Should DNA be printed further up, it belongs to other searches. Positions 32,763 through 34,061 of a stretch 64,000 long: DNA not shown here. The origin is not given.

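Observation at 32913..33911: ATP-dependent DNA ligase fused to an N-terminal SWIM zinc finger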

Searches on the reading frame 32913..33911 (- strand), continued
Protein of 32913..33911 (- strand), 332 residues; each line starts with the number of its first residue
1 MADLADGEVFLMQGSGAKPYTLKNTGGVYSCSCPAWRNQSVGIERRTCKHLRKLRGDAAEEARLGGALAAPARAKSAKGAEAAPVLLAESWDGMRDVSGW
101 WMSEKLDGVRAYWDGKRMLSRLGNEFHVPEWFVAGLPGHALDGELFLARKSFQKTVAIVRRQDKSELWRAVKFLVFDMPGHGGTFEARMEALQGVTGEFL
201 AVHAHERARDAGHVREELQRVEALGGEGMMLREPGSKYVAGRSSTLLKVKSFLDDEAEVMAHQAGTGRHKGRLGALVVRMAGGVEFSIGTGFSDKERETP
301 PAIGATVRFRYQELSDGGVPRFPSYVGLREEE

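Call 29: search_solved_structures(query=window:32916-33911:-, max_evalue=0.01, show_alignments=1)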
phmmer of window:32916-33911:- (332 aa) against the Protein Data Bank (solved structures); distinct sequences matched with E-value up to 0.01: 12.
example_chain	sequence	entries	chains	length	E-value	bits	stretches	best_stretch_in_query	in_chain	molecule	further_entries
8u6x_A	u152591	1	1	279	6.4e-60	206.4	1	80-330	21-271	DNA ligase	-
4d05_A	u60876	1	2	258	1.8e-57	198.3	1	83-329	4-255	ATP-DEPENDENT DNA LIGASE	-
6gdr_A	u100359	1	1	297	3.7e-54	187.4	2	164-329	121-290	DNA ligase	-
1p8l_A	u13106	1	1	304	1.4e-12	50.8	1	86-332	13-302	PBCV-1 DNA ligase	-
2q2t_A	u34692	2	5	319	1.4e-12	50.8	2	271-332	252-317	Chlorella virus DNA ligase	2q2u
1fvi_A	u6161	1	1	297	1.4e-11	47.5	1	271-332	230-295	CHLORELLA VIRUS DNA LIGASE-ADENYLATE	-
6rar_I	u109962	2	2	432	3.7e-11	46.1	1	224-298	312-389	ATP-dependent DNA ligase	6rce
6rau_I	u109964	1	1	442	3.8e-11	46.1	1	224-298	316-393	ATP-dependent DNA ligase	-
6ras_I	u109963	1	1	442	3.8e-11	46.1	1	224-298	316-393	ATP-dependent DNA ligase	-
9fzx_A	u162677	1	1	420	4.4e-07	32.7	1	221-298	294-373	DNA ligase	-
7obn_A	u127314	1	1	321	1e-06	31.5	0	101-262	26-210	DNA ligase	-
3gde_A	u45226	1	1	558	0.0036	19.8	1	95-274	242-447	DNA ligase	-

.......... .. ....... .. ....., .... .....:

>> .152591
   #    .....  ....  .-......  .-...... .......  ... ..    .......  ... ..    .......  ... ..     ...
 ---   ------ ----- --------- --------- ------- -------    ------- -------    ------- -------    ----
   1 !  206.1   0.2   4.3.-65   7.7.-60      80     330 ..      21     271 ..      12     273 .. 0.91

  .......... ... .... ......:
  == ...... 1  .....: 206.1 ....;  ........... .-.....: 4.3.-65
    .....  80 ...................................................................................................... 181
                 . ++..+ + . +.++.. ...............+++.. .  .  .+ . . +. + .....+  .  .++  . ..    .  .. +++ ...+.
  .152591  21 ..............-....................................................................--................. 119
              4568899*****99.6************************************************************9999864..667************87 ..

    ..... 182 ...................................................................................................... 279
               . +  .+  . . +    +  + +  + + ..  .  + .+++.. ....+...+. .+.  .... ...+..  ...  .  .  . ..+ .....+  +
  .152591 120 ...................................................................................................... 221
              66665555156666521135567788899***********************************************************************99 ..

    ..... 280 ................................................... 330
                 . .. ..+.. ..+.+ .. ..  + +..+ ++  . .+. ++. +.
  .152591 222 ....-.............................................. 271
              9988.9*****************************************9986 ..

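Call 30: predict_structure(alignment_id=A1)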
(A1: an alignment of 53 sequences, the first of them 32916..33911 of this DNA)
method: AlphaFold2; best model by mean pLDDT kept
length: 332 residues; sequences in the alignment: 53
mean_pLDDT: 83.5   pTM: 0.68
mean pLDDT of the five models: 83.5, 83.1, 82.0, 81.2, 81.0
residues with pLDDT >= 90: 176; 70-90: 85; 50-70: 51; < 50: 20
segments of 3 or more residues with pLDDT < 50: 36-44, 73-80
pLDDT, mean of each block of 10 residues (from residue 1): 68 67 64 54 52 65 61 43 83 92 94 94 87 93 95 87 82 95 94 90 96 95 92 95 92 93 89 95 93 91 96 84 90 53
secondary structure, 60 per line:
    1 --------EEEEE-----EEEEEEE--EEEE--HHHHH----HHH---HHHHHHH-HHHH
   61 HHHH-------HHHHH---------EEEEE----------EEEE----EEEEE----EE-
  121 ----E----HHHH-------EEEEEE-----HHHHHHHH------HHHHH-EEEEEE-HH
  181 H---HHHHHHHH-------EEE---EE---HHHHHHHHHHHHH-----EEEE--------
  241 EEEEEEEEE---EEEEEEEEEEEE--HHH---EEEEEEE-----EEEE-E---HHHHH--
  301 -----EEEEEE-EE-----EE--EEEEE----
elements in order: E9-13 E19-25 E28-31 H34-38 H49-55 H57-64 H72-76 E86-90 E101-104 E109-113 H130-133 E141-146 H152-159 H166-170 E172-177 H185-192 E200-202 H211-223 E229-232 E241-249 E253-264 E273-279 E285-288 H294-298 E306-311 E324-328

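Call 39: find_related_loci(query=A1, collection=genome_contigs, flank=6000)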
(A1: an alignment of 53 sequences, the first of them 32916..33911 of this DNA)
Query A1 (332 aa) in genome_contigs; peptide patterns used: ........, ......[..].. (x = any residue, [..] = any of these).
595 stretches matched a pattern; 534 encode a relative of the query (tblastn E <= 1e-3); the best 80 are kept; 80 distinct loci.
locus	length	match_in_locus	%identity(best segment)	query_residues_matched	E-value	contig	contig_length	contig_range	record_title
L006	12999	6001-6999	81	1-331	0e+0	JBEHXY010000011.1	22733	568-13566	MAG: Planctomycetota bacterium isolate ESF1.bin.108 NODE_2223_length_22733_cov_8.864982, whole genome shotgun sequence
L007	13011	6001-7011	69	1-331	1e-158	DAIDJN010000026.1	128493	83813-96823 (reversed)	MAG TPA_asm: Phycisphaerales bacterium isolate clean18 k141_709893, whole genome shotgun sequence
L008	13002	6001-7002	70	1-331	9e-158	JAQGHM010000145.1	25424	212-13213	MAG: Phycisphaerales bacterium isolate RYN_433 scaffold_2500194, whole genome shotgun sequence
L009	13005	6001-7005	72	1-331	1e-155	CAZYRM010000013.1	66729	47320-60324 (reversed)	MAG TPA_asm: uncultured Planctomycetia bacterium isolate binchicken_co248_153 genome assembly, contig: NODE_295_length_6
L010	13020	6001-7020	68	1-332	1e-154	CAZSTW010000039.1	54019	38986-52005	MAG TPA_asm: uncultured Planctomycetaceae bacterium isolate binchicken_co298_65 genome assembly, contig: NODE_897_length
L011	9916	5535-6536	70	1-331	1e-154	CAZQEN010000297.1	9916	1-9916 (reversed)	MAG TPA_asm: uncultured Planctomycetales bacterium isolate SRP329715_co1_375 genome assembly, contig: NODE_10448_length_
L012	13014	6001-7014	67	1-331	1e-154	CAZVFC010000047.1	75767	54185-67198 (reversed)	MAG TPA_asm: uncultured Verrucomicrobiota bacterium isolate binchicken_co66_227 genome assembly, contig: NODE_652_length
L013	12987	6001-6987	69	1-326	8e-154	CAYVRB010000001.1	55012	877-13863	MAG TPA_asm: uncultured Alcaligenaceae bacterium isolate SRP302895_co1_344 genome assembly, contig: NODE_1029_length_550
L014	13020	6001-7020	69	1-331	2e-153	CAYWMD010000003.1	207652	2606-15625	MAG TPA_asm: uncultured Bifidobacteriaceae bacterium isolate SRP292972_co2_226 genome assembly, contig: NODE_39_length_2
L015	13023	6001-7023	68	1-331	2e-152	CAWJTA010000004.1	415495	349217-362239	MAG: uncultured Verrucomicrobiae bacterium isolate MFD04463.bin.1.72 genome assembly, contig: contig_92166, whole genome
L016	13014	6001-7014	67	1-331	4e-152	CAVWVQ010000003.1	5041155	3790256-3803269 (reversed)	MAG: uncultured Phycisphaerales bacterium isolate MFD09671.bin.2.105 genome assembly, contig: contig_12259, whole genome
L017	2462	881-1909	67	1-331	5e-162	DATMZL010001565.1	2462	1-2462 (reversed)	MAG TPA_asm: Polyangia bacterium isolate SMAG_U13173 k141_426119, whole genome shotgun sequence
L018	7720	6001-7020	66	1-332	8e-152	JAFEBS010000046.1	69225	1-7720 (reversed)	MAG: Planctomycetota bacterium isolate SZAS-6 PLAN-KAN-1__46__length-69225, whole genome shotgun sequence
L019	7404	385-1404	66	1-332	8e-152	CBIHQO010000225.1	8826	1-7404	MAG TPA_asm: uncultured Schlesneria sp. isolate SRR18156212_concoct_8 genome assembly, contig: ERZ27336872.3444, whole g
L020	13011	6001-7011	66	1-331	3e-152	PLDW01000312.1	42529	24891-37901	MAG: Gemmataceae bacterium isolate palsa_1347 73.20111000_P1S.15_contig_241, whole genome shotgun sequence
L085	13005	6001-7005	64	1-332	1e-143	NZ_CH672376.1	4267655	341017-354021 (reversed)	Blastopirellula marina DSM 3645 scf_1099463000751, whole genome shotgun sequence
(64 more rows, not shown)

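Call 42: search_protein_families(library=pfam, proteins=[L005:3935-5986:+, L005:7526-9862:+, L005:9859-10218:+, L014:4382-5944:+, L014:1293-2927:+, L014:3079-3654:+, L014:3681-4385:+], max_evalue=0.01)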
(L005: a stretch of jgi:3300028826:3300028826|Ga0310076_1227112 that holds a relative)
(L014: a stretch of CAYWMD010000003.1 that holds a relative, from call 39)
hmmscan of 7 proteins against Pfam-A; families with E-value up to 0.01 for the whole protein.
L005:3935-5986:+ (683 aa): 1 family
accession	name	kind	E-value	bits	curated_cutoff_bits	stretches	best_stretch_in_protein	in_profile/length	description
PF04434.22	SWIM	-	0.00058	19.8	19.6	1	59-90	1-36/38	SWIM zinc finger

L005:7526-9862:+ (778 aa): 0 families

L005:9859-10218:+ (119 aa): 0 families

L014:4382-5944:+ (520 aa): 1 family
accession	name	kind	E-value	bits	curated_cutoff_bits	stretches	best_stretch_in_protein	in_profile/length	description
PF04679.21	DNA_ligase_A_C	-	9.3e-08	32.8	27.5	1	268-376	14-94/94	ATP dependent DNA ligase C terminal region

L014:1293-2927:+ (544 aa): 7 families
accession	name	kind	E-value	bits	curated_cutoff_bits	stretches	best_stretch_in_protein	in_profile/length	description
PF13649.12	Methyltransf_25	-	1.8e-09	38.6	27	1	252-356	1-97/97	Methyltransferase domain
PF08242.18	Methyltransf_12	-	2.5e-09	38.2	30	1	255-358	3-98/98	Methyltransferase domain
PF08241.18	Methyltransf_11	-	2.7e-09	38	21.2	1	254-360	2-95/95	Methyltransferase domain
PF13847.12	Methyltransf_31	-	5.5e-08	33.1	27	1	251-365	6-114/145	Methyltransferase domain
PF13489.12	Methyltransf_23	-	0.00011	22.4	27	1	243-362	16-118/164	Methyltransferase domain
PF05175.20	MTS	-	0.0013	18.8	23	1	248-360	31-138/170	Methyltransferase small domain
PF00891.24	Methyltransf_2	-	0.0069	16.2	22.3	0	250-371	64-175/210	O-methyltransferase domain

L014:3079-3654:+ (191 aa): 0 families

L014:3681-4385:+ (234 aa): 0 families

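Call 57: search_dna_similar(query=window:32916-33911:-, collection=phages, mode=protein, max_rows=10)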
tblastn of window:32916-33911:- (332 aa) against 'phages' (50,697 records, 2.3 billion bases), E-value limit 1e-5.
Records with a match: 300; places in all: 300; records where one place covers at least 80% of the query: 1.
Best place of each record, by identity: <60% 300.
By first word of the organism name: Vibrio 63; Pseudomonas 36; Rhodobacter 26; Xanthomonas 25; Escherichia 22; Bacillus 19; Aeromonas 13; Stenotrophomonas 9; Salmonella 8; Burkholderia 8; and 33 more.
By host as written in the record: - 42; Rhodobacter capsulatus YW1 25; Pseudomonas aeruginosa 19; Vibrio cholerae 10; Aeromonas hydrophila 9; Xanthomonas arboricola pv. juglandis IVIA 1317-1a 8; Escherichia coli 8; Sinorhizobium meliloti 7; and 96 more.
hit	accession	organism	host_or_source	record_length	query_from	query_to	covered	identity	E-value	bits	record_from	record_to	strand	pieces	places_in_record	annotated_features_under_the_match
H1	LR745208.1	uncultured phage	metagenomic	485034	1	326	98%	46.9%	3e-83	280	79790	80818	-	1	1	record has no annotation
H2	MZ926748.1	Pseudomonas phage AIIMS-Plu-RaNi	Pseudomonas luteola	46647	103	331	69%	33.2%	2e-9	65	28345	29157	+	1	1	putative DNA ligase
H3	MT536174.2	Stenotrophomonas phage vB_SmaS-AXL_3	Stenotrophomonas maltophilia D1585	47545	101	331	70%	32.9%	1e-17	90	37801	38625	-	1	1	DNA ligase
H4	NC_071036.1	Stenotrophomonas phage vB_SmaS-AXL_3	Stenotrophomonas maltophilia D1585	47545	101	331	70%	32.9%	1e-17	90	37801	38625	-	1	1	DNA ligase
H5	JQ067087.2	Pseudomonas phage PaMx11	Pseudomonas aeruginosa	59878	103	331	69%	32.9%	1e-9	66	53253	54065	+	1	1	putative DNA ligase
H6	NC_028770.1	Pseudomonas phage PaMx11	Pseudomonas aeruginosa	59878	103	331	69%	32.9%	1e-9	66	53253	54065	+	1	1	putative DNA ligase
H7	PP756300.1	Xanthomonas phage vB_XeuM-YB23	Xanthomonas euvesicatoria KACC 18468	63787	86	329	73%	30.8%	8e-7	57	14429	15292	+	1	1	hypothetical protein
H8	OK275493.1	Xanthomonas phage MET13-T1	Xanthomonas sp.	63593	86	329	73%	30.6%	9e-9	63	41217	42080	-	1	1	DNA ligase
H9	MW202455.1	Caudoviricetes sp.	Manatee Spring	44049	103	331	69%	32.6%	9e-18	90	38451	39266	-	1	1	dan ligase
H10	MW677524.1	Rhodobacter phage RcSalem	Rhodobacter capsulatus YW1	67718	86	332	74%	30.2%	3e-10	67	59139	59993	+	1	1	82: DNA ligase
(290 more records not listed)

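Call 58: get_annotated_region(hit=H1, flank=3000)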
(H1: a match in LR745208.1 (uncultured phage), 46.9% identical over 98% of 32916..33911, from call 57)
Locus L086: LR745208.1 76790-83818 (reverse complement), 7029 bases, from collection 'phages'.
description: uncultured phage genome assembly, chromosome: 1.
organism: uncultured phage (NCBI taxid 278008)
taxonomy: Viruses; environmental samples
host: -; source: metagenomic; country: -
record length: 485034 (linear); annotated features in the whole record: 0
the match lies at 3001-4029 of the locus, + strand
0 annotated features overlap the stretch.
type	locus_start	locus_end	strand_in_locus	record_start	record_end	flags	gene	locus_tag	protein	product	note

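Call 66: search_protein_families(library=padloc, proteins=[window:32916-33911:-, L005:6001-7326:+, L005:3935-5986:+], max_evalue=0.001)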
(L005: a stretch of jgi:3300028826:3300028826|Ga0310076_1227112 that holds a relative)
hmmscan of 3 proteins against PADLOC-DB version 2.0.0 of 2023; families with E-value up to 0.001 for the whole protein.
window:32916-33911:- (332 aa): 0 families

L005:6001-7326:+ (441 aa): 0 families

L005:3935-5986:+ (683 aa): 0 families

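Call 67: search_protein_families(library=phrogs, proteins=[window:32916-33911:-], max_evalue=0.01)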
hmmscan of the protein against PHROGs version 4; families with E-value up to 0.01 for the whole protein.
window:32916-33911:- (332 aa): 1 family
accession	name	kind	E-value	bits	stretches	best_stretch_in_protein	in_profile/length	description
phrog_114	-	DNA, RNA and nucleotide metabolism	2.4e-49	169.5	1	84-331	222-500/634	ATP-dependent DNA ligase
